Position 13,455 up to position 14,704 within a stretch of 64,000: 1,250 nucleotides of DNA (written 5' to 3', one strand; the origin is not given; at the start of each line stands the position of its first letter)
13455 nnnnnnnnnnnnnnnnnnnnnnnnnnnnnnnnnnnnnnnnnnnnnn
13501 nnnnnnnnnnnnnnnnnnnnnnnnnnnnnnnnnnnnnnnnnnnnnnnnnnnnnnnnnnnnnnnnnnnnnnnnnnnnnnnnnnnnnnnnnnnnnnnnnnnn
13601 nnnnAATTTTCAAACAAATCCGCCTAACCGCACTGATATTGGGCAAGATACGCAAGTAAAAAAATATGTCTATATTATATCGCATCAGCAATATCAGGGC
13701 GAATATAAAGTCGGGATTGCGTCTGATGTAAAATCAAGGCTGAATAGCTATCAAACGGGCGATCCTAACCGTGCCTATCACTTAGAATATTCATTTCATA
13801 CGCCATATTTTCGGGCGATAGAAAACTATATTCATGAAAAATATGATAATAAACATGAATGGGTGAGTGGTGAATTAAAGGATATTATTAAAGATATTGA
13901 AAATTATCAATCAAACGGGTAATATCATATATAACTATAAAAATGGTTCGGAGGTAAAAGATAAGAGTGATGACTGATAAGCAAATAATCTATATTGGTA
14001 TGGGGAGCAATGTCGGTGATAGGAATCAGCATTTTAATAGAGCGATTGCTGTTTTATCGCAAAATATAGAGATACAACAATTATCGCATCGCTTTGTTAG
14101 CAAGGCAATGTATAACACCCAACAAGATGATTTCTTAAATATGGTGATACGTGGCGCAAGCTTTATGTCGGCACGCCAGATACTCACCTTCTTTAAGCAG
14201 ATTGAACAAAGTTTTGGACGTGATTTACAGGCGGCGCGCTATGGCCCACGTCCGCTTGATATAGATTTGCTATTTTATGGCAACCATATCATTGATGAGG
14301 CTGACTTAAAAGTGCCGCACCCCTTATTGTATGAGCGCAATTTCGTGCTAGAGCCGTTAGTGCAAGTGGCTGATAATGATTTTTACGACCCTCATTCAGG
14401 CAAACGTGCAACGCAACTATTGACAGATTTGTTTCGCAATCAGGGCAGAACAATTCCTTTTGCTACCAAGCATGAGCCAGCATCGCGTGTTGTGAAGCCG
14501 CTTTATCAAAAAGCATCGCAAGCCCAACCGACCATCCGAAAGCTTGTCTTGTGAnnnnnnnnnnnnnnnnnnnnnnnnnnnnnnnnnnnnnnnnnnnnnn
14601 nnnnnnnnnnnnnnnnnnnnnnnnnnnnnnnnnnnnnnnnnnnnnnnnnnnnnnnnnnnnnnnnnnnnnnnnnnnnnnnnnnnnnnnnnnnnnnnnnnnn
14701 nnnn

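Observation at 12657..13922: Paralogous MTase fused instead to a T5orf172 (GIY-YIG-superfamily) domain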

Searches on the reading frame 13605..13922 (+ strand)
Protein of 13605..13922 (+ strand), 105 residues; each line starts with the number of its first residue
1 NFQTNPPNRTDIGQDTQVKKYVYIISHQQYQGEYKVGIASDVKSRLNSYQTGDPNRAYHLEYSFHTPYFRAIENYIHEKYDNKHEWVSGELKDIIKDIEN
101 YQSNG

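Call 19: search_solved_structures(query=window:13605-13922:+, max_evalue=10, show_alignments=2)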
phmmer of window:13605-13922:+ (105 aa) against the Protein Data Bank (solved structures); distinct sequences matched with E-value up to 10: 0.

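Call 61: predict_structure(alignment_id=A3)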
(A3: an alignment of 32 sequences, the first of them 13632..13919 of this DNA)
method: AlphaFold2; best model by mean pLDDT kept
length: 96 residues; sequences in the alignment: 32
mean_pLDDT: 88.7   pTM: 0.78
mean pLDDT of the five models: 88.7, 87.4, 87.3, 85.9, 85.0
residues with pLDDT >= 90: 73; 70-90: 13; 50-70: 4; < 50: 6
segments of 3 or more residues with pLDDT < 50: 1-5
pLDDT, mean of each block of 10 residues (from residue 1): 59 95 94 94 89 95 95 91 96 73
secondary structure, 60 per line:
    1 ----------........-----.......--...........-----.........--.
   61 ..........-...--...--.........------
elements in order: E11-18 E24-30 H33-43 E49-57 H60-70 E72-74 E77-79 H82-90

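Call 67: fold_search(model_id=the predicted structure, library=pdb)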
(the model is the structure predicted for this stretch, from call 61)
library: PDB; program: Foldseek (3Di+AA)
matches with E <= 10: 99; with E <= 0.001: 0
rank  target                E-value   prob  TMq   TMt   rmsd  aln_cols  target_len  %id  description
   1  1zg2_MODEL_1_A        2.8e-01  0.41  0.33  0.33   7.5        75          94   16  Solution NMR structure of the UPF0213 protein BH0048 from Bacillus halodurans. Northeast Structural Genomics t (released 2005-06-21)
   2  6sei_C                1.1e+00  0.60  0.56  0.23   6.6       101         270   12  Recognition and processing of branched DNA substrates by Slx1-Slx4 nuclease (released 2019-09-25)
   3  1ywl_MODEL_1_A        1.2e+00  0.35  0.52  0.52   5.3        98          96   12  Solution NMR structure of the protein EF2693 from E. faecalis: Northeast Structural Genomics Consortium target (released 2005-03-29)
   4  6sei_A                1.4e+00  0.54  0.57  0.23   6.4       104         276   10  Recognition and processing of branched DNA substrates by Slx1-Slx4 nuclease (released 2019-09-25)
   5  7cq4_A                1.7e+00  0.44  0.47  0.17   4.8        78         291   12  Crystal structure of Slx1-Slx4 in complex with 5'flap DNA (released 2021-06-16)
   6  6seh_C                1.9e+00  0.54  0.36  0.15   3.3        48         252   14  Recognition and processing of branched DNA substrates by Slx1-Slx4 nuclease (released 2019-09-25)
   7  4xlg_A                1.9e+00  0.47  0.46  0.19   3.8        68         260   13  C. glabrata Slx1 in complex with Slx4CCD. (released 2015-03-25)
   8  8g9t_A                2.2e+00  0.15  0.34  0.43   4.6        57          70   19  Exploiting Activation and Inactivation Mechanisms in Type I-C CRISPR-Cas3 for Genome Editing Applications (released 2024-03-06)
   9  7cq3_A                2.3e+00  0.25  0.44  0.16   5.1        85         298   12  Crystal structure of Slx1-Slx4 (released 2021-06-16)
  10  4xm5                  2.5e+00  0.33  0.33  0.13   2.6        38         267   16  C. glabrata Slx1. (released 2015-03-25)
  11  9e6q_AR               2.5e+00  0.25  0.35  0.43   3.6        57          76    9  Cryo-EM structure of the Pyrobaculum calidifontis 50S ribosomal subunit in complex with Dri (released 2024-11-20)
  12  3zdt_B                2.5e+00  0.25  0.32  0.11   3.0        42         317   19  Crystal structure of basic patch mutant FAK FERM domain FAK31- 405 K216A, K218A, R221A, K222A (released 2012-12-12)
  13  9oac_Ca               2.5e+00  0.13  0.30  0.36   6.7        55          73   14  C5 reconstruction of the thermophilic bacteriophage P74-26 Portal Vertex (released 2026-01-28)
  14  7cq2_B                2.6e+00  0.44  0.53  0.19   3.4        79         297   14  Crystal structure of Slx1-Slx4 (released 2021-06-16)
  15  7wme                  2.6e+00  0.38  0.35  0.23   3.4        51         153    8  Crystal Structure of the catalytic domain of At-HIGLE (released 2022-04-13)
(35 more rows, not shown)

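Call 83: search_protein_representatives(protein=window:13632-13919:+)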
Query: 96 residues. Proteins with E-value up to 0.001 (for the whole library): 602; up to 1e-10: 112; up to 1e-30: 5. The best 150 are listed.
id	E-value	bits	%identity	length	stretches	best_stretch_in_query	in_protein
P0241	2.1e-41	156.4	53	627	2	5-92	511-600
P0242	1.6e-36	140.8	74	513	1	2-93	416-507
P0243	6.7e-36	138.8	52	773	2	8-92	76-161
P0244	1.9e-32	127.7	61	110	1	1-93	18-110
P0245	4.7e-32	126.5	69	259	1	1-91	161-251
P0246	1.7e-30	121.5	59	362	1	1-93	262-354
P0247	2.1e-30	121.2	41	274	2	9-93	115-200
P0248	1.5e-29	118.5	62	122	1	10-93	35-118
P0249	2.9e-29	117.5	60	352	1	1-94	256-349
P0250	2.3e-28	114.7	57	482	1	1-93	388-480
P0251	5.2e-28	113.5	55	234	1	6-93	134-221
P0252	7.3e-28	113.0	62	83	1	13-94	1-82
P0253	1.3e-27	112.2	63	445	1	2-93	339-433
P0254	2.0e-27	111.6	52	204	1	4-94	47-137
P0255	5.2e-27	110.3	57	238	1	1-92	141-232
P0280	5.5e-21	91.0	53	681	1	1-88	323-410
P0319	3.2e-15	72.5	51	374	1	8-90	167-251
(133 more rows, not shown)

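Call 84: search_protein_families(library=pfam, proteins=[P0241, P0243, P0245, P0246, P0247, P0249, P0251, P0254, P0280, P0319], max_evalue=0.001)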
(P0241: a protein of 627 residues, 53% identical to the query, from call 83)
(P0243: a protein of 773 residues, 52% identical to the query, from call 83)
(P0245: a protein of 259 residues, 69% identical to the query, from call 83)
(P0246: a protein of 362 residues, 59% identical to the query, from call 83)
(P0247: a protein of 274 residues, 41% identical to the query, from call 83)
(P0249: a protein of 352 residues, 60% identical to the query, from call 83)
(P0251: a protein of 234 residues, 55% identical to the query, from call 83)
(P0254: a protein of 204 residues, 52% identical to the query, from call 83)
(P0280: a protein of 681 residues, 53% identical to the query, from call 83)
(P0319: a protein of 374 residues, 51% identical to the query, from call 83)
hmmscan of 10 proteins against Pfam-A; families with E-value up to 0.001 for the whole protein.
P0241 (627 aa): 2 families
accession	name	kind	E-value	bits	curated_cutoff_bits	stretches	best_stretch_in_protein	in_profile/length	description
PF10544.15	T5orf172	-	4.3e-17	62.9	20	2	169-248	2-97/101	T5orf172 domain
PF13455.12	MUG113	-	1.4e-10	42.1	22.3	1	182-250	1-72/73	Meiotically up-regulated gene 113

P0243 (773 aa): 2 families
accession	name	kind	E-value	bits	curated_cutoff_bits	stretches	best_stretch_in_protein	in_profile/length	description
PF10544.15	T5orf172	-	3.9e-20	72.7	20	2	79-147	1-74/101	T5orf172 domain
PF13455.12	MUG113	-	3e-11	44.2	22.3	2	93-161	1-73/73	Meiotically up-regulated gene 113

P0245 (259 aa): 3 families
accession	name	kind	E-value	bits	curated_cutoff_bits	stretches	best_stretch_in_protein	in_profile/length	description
PF01555.25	N6_N4_Mtase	-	2.2e-28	100.2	26.7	1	6-132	96-220/221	DNA methylase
PF10544.15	T5orf172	-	9.8e-11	42.5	20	1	173-238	3-74/101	T5orf172 domain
PF13455.12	MUG113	-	3.6e-07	31.1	22.3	1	185-247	1-68/73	Meiotically up-regulated gene 113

P0246 (362 aa): 3 families
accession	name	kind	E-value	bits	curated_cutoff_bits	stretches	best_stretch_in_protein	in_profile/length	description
PF01555.25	N6_N4_Mtase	-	1.9e-31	110.2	26.7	1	5-232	61-220/221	DNA methylase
PF10544.15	T5orf172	-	2.3e-09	38.1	20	1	273-341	2-88/101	T5orf172 domain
PF13455.12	MUG113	-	1.2e-06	29.4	22.3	1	286-351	1-71/73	Meiotically up-regulated gene 113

P0247 (274 aa): 4 families
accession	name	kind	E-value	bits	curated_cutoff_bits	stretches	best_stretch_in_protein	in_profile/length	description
PF10544.15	T5orf172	-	3.3e-10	40.8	20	1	118-188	2-77/101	T5orf172 domain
PF13455.12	MUG113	-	2.3e-05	25.3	22.3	1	132-198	1-72/73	Meiotically up-regulated gene 113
PF01844.29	HNH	-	2.9e-05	24.6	21.4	1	219-245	20-46/47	HNH endonuclease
PF14279.12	HNH_5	-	9.9e-05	22.6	27.5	1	220-252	20-52/56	HNH endonuclease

P0249 (352 aa): 3 families
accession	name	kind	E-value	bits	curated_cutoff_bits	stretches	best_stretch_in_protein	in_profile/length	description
PF01555.25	N6_N4_Mtase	-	3e-32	112.8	26.7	1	5-216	61-215/221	DNA methylase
PF10544.15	T5orf172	-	1.3e-09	38.9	20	1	267-345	2-98/101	T5orf172 domain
PF13455.12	MUG113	-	3.2e-07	31.3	22.3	1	280-345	1-71/73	Meiotically up-regulated gene 113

P0251 (234 aa): 3 families
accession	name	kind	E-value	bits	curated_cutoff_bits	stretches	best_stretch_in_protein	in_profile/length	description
PF01555.25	N6_N4_Mtase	-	5.8e-27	95.5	26.7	1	9-100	128-221/221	DNA methylase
PF10544.15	T5orf172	-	3.2e-11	44.1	20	1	140-208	2-88/101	T5orf172 domain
PF13455.12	MUG113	-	2.5e-09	38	22.3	1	153-214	1-67/73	Meiotically up-regulated gene 113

P0254 (204 aa): 2 families
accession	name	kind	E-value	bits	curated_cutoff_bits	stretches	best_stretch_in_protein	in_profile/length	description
PF10544.15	T5orf172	-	2e-10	41.5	20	1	55-122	2-75/101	T5orf172 domain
PF13455.12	MUG113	-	0.0005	21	22.3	0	68-126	1-64/73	Meiotically up-regulated gene 113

P0280 (681 aa): 5 families
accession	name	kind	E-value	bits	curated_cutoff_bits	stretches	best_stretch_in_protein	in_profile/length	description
PF01555.25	N6_N4_Mtase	-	1.8e-46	159.3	26.7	1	28-296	1-219/221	DNA methylase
PF10544.15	T5orf172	-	2.6e-10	41.1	20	1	334-407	2-93/101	T5orf172 domain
PF06945.18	DUF1289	-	5.3e-09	36.2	27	1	458-501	2-43/47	Protein of unknown function (DUF1289)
PF13455.12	MUG113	-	1.1e-07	32.8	22.3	1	347-408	1-67/73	Meiotically up-regulated gene 113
PF03602.21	Cons_hypoth95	-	0.00014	22.1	24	0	10-41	94-127/182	Conserved hypothetical protein 95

P0319 (374 aa): 2 families
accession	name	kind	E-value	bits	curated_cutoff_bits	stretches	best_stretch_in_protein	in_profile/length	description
PF10544.15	T5orf172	-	1e-07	32.8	20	1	171-240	2-87/101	T5orf172 domain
PF13455.12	MUG113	-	6.2e-06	27.1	22.3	1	184-248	1-68/73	Meiotically up-regulated gene 113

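Call 86: search_dna_similar(query=window:13632-13919:+, collection=phages, mode=protein, max_evalue=1, max_rows=25)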
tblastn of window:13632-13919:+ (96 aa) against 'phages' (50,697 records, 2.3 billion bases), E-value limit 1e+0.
Records with a match: 398; places in all: 474; records where one place covers at least 80% of the query: 212.
Best place of each record, by identity: <60% 398.
By first word of the organism name: Salmonella 142; Escherichia 62; Klebsiella 57; Vibrio 29; Aeromonas 19; Bacteriophage 10; Serratia 9; Sinorhizobium 8; Erwinia 8; Yersinia 6; and 22 more.
By host as written in the record: - 50; Salmonella enterica subsp. enterica serovar Enteritidis PT1 26; Salmonella sp. 15; Salmonella enterica subsp. enterica 15; Vibrio harveyi BAA-1116 12; Escherichia coli 11; Klebsiella pneumoniae 10; Escherichia coli K-12 10; and 120 more.
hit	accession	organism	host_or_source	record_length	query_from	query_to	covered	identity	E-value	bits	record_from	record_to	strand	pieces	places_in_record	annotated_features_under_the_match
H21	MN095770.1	Serratia phage Slocum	Serratia marcescens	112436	2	96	99%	35.4%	1e-7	53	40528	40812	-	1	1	hypothetical protein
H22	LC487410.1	Vibrio phage KIT04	Vibrio parahaemolyticus ATCC 17802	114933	12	85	77%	44.6%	5e-12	66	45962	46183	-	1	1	none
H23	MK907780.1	Vibrio phage Pontus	Vibrio harveyi BAA-1116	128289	12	85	77%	44.6%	6e-12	65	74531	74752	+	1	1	hypothetical protein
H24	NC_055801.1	Vibrio phage Pontus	Vibrio harveyi BAA-1116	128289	12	85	77%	44.6%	6e-12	65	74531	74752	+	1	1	hypothetical protein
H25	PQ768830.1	Vibrio phage Pylo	Vibrio campbellii BB120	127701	12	85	77%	44.6%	6e-12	65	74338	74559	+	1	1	hypothetical protein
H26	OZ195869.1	Vibrio phage D254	Seawater and oysters mix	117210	12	85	77%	44.6%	3e-11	63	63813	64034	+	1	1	hypothetical protein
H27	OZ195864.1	Vibrio phage D260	Seawater and oysters mix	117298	12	85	77%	44.6%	3e-11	63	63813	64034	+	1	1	hypothetical protein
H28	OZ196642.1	Vibrio phage D51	Seawater and oysters mix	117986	12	85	77%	44.6%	4e-11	63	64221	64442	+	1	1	hypothetical protein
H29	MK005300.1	Salmonella phage STG2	Salmonella enterica subsp. enterica ...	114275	12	86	78%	42.7%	7e-9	56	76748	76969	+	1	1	hypothetical protein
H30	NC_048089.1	Salmonella phage STG2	Salmonella enterica subsp. enterica ...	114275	12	86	78%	42.7%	7e-9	56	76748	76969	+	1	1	hypothetical protein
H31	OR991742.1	Salmonella phage STK8t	Salmonella enterica subsp. enterica ...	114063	12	86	78%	42.7%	1e-8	56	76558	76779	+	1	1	hypothetical protein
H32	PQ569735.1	Klebsiella phage vB_Kpn_K7_rec9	Klebsiella pneumoniae K42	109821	12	90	82%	40.5%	1e-9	59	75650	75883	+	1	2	hypothetical protein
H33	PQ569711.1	Klebsiella phage vB_Kpn_K7_rec12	Klebsiella pneumoniae K42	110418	12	90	82%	40.5%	1e-9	59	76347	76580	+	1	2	hypothetical protein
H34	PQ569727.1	Klebsiella phage vB_Kpl_K7_rec27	Raoultella planticola K57 (synonym: ...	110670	12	90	82%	40.5%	1e-9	59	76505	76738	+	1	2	hypothetical protein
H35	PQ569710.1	Klebsiella phage vB_Kpn_K7_rec11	Klebsiella pneumoniae K42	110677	12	90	82%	40.5%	1e-9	59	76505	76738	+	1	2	hypothetical protein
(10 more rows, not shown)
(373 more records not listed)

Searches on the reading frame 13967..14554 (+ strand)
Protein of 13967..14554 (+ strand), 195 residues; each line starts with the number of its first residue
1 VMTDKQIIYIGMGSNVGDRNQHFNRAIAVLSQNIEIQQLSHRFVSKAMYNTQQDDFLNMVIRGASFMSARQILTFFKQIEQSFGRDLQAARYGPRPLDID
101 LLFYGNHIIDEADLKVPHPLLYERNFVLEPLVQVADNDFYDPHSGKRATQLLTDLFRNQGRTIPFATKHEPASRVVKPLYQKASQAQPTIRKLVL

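Call 6: search_protein_families(library=ncbifam, proteins=[window:13967-14554:+], max_evalue=0.01)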
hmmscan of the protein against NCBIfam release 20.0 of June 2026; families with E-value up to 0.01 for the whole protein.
window:13967-14554:+ (195 aa): 3 families
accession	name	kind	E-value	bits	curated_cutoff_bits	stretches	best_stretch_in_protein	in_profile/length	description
TIGR01498.1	folK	equivalog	5.4e-34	117.1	54.1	1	9-135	2-127/128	2-amino-4-hydroxy-6-hydroxymethyldihydropteridine diphosphokinase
NF010692.0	PRK14092.1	equivalog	1.1e-21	77.2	234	1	5-137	7-139/163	2-amino-4-hydroxy-6-hydroxymethyldihydropteridine diphosphokinase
NF007595.0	PRK10239.1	equivalog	1.6e-18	66.9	252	1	7-140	3-138/159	2-amino-4-hydroxy-6-hydroxymethyldihydropteridine diphosphokinase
